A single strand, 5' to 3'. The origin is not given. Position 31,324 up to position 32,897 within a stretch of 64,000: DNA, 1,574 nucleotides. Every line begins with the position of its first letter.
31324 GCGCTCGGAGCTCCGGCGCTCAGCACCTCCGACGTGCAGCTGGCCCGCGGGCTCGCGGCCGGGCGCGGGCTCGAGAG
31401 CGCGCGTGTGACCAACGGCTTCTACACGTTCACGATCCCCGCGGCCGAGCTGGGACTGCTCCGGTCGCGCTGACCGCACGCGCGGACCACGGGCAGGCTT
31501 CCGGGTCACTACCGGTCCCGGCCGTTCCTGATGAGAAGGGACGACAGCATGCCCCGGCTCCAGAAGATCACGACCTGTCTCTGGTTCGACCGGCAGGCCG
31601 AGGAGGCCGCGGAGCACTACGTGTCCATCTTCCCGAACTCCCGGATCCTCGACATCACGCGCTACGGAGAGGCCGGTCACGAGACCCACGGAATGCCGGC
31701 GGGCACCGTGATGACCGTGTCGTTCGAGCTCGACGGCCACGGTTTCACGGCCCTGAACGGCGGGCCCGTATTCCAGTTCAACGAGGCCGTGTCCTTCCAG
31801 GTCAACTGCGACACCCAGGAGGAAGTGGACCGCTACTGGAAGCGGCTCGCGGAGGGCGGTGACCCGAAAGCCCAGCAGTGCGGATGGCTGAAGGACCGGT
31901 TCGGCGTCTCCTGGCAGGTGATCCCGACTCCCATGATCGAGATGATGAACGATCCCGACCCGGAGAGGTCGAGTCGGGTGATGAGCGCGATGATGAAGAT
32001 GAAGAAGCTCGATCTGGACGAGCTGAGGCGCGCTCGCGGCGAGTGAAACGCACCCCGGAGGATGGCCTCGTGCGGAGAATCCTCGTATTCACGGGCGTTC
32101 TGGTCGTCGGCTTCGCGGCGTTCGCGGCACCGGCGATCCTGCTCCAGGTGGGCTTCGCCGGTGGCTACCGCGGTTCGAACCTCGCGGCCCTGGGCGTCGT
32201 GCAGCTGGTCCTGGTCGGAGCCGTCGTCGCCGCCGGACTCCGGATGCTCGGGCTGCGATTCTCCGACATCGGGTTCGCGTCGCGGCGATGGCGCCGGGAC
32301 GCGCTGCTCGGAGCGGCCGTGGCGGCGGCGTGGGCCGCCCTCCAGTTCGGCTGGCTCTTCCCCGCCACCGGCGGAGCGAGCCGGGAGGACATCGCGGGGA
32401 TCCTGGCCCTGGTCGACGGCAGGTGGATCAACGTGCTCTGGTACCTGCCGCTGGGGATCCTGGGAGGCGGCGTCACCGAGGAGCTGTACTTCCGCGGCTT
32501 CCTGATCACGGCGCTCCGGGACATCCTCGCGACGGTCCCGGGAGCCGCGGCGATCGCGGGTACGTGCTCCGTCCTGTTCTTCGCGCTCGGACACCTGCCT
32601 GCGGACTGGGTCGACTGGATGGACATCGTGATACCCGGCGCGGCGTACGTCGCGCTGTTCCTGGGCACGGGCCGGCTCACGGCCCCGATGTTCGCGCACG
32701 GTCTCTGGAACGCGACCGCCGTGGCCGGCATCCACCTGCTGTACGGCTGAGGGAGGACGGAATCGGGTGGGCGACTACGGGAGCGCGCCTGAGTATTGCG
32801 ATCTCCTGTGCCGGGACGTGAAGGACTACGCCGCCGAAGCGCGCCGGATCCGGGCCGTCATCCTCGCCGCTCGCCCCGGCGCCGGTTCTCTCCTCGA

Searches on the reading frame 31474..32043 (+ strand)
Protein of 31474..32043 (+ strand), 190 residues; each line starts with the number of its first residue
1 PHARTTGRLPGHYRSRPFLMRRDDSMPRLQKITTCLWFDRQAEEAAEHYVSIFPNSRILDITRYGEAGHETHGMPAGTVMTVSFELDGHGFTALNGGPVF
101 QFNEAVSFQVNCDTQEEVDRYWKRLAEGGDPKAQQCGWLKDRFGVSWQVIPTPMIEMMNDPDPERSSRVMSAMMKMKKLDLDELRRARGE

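Call 33: search_protein_families(library=pfam, proteins=[window:31474-32043:+], max_evalue=0.001)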
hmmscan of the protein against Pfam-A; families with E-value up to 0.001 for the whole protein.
window:31474-32043:+ (190 aa): 1 family
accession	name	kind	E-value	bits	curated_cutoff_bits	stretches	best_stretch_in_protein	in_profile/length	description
PF06983.19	3-dmu-9_3-mt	-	1.1e-48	164.9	24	1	30-150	1-116/116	3-demethylubiquinone-9 3-methyltransferase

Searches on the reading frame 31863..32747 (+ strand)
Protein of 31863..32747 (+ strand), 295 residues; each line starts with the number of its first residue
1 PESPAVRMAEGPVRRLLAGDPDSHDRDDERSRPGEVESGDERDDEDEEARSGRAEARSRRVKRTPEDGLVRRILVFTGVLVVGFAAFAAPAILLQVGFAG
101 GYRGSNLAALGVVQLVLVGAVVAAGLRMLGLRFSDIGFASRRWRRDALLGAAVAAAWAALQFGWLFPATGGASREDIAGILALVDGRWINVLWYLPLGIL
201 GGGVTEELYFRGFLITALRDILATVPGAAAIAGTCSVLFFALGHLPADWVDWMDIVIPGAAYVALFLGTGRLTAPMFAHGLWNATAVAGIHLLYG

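Call 33: search_protein_families(library=pfam, proteins=[window:31863-32747:+], max_evalue=0.001)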
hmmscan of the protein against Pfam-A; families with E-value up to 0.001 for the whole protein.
window:31863-32747:+ (295 aa): 1 family
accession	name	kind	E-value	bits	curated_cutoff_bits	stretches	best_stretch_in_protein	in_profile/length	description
PF02517.21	Rce1-like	-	1.4e-16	61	22.4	1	190-284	3-92/93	Type II CAAX prenyl endopeptidase Rce1-like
